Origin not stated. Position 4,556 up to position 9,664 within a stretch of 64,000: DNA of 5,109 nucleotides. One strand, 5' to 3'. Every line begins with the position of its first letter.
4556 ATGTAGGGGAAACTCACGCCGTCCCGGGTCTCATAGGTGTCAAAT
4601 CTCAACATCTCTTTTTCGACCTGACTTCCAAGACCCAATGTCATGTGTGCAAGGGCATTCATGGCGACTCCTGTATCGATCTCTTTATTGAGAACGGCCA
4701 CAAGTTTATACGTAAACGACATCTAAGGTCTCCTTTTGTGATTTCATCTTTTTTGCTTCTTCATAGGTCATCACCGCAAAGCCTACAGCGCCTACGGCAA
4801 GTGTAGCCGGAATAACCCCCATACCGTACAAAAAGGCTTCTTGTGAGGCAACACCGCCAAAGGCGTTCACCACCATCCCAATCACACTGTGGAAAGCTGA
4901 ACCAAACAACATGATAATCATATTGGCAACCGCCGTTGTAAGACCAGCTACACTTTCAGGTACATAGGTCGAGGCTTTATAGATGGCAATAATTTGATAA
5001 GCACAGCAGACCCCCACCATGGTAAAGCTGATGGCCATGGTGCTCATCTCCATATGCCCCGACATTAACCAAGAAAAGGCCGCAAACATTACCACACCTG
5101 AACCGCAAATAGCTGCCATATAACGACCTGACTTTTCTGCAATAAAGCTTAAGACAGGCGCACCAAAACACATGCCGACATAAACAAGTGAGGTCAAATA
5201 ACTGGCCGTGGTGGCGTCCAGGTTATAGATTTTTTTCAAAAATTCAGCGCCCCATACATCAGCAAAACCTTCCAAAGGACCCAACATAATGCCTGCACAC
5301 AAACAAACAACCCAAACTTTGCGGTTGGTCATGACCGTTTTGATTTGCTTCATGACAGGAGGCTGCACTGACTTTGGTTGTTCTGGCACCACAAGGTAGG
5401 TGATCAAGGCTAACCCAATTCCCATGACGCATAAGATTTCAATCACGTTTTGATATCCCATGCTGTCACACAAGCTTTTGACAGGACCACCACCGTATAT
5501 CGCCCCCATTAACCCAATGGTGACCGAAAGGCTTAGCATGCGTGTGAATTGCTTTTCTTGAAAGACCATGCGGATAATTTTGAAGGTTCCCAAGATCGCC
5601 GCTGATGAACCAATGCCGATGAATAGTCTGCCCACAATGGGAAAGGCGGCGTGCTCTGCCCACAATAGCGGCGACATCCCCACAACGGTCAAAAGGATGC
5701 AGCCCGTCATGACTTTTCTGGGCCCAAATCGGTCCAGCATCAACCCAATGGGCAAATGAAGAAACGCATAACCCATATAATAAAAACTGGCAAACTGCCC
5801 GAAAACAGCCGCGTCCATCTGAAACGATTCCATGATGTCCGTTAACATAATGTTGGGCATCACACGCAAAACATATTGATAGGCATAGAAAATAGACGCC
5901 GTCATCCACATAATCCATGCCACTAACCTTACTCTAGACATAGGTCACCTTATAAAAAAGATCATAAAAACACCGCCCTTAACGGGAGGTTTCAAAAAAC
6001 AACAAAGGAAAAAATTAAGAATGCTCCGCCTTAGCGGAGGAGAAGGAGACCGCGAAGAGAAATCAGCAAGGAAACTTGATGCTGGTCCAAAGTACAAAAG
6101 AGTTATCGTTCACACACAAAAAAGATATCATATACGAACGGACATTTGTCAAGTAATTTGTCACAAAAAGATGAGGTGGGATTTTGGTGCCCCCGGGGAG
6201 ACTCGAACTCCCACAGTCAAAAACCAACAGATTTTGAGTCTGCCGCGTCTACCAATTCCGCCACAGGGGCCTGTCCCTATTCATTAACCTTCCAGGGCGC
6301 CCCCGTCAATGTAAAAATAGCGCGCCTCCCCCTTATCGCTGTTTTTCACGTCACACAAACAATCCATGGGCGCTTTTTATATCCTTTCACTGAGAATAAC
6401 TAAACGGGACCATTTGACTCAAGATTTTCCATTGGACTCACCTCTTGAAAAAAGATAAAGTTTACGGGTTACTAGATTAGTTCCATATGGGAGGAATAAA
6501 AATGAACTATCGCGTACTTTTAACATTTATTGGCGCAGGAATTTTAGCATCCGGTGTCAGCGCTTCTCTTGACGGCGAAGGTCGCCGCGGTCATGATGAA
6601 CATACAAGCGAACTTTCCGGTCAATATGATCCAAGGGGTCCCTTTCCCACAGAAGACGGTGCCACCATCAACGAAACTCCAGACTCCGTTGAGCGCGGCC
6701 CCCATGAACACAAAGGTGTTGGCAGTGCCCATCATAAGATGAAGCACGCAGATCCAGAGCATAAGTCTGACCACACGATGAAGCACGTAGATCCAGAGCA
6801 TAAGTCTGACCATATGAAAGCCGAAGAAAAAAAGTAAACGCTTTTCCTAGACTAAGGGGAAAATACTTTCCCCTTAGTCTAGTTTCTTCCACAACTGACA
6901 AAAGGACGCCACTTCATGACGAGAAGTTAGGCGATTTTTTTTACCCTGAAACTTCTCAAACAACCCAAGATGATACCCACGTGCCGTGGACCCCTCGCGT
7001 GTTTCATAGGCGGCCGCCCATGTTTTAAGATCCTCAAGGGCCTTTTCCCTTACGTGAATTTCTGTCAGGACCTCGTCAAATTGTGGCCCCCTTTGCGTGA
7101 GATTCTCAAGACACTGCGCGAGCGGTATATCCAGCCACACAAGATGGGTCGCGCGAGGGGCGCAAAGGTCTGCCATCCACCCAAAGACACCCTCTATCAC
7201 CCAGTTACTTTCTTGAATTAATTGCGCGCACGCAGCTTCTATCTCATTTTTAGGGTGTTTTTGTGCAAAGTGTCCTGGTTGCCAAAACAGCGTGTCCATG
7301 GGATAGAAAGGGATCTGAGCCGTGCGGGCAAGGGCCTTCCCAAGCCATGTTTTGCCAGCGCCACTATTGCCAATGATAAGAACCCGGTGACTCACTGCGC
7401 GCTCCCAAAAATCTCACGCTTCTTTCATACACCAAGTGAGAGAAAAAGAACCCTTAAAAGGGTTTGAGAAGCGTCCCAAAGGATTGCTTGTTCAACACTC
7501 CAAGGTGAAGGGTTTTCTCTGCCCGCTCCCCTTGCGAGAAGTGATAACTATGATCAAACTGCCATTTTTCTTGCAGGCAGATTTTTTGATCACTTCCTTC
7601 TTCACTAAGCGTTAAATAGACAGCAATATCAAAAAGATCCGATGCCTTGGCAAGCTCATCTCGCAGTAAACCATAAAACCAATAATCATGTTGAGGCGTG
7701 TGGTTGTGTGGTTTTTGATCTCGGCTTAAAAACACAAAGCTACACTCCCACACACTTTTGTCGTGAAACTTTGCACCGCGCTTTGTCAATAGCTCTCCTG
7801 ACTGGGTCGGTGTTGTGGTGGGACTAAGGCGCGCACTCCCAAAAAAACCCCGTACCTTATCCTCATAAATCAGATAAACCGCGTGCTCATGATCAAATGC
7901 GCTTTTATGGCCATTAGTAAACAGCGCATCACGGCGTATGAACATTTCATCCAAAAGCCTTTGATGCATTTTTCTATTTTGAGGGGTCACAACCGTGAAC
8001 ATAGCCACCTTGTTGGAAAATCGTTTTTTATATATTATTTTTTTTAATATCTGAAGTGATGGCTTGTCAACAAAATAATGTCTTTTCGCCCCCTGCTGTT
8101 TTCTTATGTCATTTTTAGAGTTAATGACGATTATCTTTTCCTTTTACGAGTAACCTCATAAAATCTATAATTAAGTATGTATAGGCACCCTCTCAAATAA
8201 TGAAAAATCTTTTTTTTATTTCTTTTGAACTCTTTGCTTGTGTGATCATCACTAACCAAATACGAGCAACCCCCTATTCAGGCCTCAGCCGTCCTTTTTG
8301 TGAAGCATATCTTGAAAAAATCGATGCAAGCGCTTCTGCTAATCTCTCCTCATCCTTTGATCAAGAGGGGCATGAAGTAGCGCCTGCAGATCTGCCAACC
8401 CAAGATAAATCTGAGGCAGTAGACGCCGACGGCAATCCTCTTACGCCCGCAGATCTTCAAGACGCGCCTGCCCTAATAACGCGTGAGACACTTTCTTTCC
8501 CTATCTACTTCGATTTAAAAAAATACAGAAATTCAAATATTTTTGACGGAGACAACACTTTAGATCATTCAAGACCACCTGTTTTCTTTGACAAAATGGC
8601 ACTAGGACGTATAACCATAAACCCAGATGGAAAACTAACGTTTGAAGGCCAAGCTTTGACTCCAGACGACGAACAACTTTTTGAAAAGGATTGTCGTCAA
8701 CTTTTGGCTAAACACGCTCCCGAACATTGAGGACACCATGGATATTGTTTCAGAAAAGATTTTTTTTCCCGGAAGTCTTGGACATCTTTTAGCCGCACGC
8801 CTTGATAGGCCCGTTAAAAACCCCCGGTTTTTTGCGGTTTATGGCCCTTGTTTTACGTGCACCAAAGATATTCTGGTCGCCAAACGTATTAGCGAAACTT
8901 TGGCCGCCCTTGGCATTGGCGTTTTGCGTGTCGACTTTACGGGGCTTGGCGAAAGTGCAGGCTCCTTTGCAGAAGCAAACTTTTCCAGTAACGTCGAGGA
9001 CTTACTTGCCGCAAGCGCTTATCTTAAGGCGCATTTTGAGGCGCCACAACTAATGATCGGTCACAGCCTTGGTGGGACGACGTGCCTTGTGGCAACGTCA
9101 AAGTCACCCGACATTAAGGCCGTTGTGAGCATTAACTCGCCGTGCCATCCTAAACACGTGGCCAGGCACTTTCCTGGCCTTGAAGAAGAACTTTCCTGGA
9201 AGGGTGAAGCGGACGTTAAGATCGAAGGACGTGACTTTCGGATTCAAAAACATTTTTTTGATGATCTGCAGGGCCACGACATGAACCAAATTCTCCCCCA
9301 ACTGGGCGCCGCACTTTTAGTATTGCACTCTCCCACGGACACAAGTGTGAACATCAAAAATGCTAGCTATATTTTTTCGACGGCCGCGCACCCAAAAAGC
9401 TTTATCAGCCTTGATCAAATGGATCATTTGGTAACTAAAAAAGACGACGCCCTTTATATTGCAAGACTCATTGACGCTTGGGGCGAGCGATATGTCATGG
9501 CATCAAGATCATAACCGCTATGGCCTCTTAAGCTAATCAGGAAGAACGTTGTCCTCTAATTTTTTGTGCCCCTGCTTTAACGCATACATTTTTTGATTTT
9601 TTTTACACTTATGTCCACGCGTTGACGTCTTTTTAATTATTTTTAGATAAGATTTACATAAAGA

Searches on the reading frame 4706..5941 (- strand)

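Call 53: search_protein_families(library=pfam, proteins=[window:4706-5941:-], max_evalue=0.001)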
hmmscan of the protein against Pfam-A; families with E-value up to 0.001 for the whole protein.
window:4706-5941:- (411 aa): 1 family
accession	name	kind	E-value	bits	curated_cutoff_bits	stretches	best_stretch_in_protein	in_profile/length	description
PF07690.21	MFS_1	-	4.9e-38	131.4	33.4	2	20-348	6-344/347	Major Facilitator Superfamily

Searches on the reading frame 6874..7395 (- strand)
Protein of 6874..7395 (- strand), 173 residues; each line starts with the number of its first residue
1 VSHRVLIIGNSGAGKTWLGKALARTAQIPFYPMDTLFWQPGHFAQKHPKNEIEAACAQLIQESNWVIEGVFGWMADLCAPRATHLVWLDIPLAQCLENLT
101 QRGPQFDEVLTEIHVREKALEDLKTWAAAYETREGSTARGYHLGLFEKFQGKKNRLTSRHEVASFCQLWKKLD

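Call 53: search_protein_families(library=pfam, proteins=[window:6874-7395:-], max_evalue=0.001)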
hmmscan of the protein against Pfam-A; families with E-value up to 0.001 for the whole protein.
window:6874-7395:- (173 aa): 1 family
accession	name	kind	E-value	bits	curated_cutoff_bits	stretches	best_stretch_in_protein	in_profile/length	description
PF01202.28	SKI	-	0.00051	20.6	22.1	0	12-37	2-27/159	Shikimate kinase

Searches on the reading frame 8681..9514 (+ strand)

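Call 53: search_protein_families(library=pfam, proteins=[window:8681-9514:+], max_evalue=0.001)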
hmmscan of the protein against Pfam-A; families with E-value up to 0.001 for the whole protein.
window:8681-9514:+ (277 aa): 5 families
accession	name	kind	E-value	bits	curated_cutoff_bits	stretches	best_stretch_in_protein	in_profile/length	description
PF12146.15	Hydrolase_4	-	1.4e-12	47.9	27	1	69-164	22-119/239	Serine aminopeptidase, S33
PF00561.26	Abhydrolase_1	-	3e-09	37.3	25.8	1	71-162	20-110/245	alpha/beta hydrolase fold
PF12697.13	Abhydrolase_6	-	3.8e-07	31.4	26.3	1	74-204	23-139/217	Alpha/beta hydrolase family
PF02129.25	Peptidase_S15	-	0.00015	22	23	0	73-154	46-129/262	X-Pro dipeptidyl-peptidase (S15 family)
PF08840.17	BAAT_C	-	0.00057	20.4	20.9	1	125-200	26-102/210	BAAT / Acyl-CoA thioester hydrolase C terminal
